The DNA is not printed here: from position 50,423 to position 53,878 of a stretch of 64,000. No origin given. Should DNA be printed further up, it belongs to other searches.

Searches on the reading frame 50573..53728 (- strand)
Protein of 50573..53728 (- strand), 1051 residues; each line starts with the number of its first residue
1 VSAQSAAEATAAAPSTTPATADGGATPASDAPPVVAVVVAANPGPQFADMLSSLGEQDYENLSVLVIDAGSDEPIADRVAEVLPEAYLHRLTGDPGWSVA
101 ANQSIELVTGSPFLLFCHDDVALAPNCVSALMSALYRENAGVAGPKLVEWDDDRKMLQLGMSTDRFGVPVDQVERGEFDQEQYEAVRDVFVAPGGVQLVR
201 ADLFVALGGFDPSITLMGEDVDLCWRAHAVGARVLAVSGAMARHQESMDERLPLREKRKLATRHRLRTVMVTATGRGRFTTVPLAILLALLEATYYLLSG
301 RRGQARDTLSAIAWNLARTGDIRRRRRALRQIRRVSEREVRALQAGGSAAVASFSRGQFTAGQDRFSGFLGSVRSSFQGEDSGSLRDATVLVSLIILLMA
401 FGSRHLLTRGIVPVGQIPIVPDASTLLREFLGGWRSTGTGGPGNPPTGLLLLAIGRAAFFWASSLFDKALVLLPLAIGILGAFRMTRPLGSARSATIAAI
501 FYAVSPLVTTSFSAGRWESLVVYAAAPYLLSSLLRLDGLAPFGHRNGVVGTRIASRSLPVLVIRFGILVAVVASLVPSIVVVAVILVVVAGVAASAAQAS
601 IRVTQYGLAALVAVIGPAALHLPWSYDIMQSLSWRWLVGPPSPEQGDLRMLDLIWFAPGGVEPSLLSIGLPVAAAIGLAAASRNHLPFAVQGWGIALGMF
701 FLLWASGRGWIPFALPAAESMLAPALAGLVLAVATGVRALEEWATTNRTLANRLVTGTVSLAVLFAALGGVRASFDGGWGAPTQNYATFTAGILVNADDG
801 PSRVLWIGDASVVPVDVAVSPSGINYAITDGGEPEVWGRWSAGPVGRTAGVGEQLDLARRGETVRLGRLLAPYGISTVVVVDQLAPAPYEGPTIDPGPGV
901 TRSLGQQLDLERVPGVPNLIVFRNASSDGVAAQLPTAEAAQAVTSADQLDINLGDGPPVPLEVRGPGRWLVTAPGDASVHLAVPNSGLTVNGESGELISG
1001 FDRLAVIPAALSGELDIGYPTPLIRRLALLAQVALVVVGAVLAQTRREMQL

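Call 32: search_protein_families(library=pfam, proteins=[window:50573-53728:-], max_evalue=0.001)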
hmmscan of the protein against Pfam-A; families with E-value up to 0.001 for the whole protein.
window:50573-53728:- (1051 aa): 3 families
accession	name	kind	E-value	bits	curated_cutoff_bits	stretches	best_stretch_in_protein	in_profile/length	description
PF13641.12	Glyco_tranf_2_3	-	1.8e-12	48.2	27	1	32-248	1-215/230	Glycosyltransferase like family 2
PF00535.33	Glycos_transf_2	-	1.5e-09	38.4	23.3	1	37-160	3-128/168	Glycosyl transferase family 2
PF13632.12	Glyco_trans_2_3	-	7.3e-05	23.1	27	1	118-289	6-175/198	Glycosyl transferase family group 2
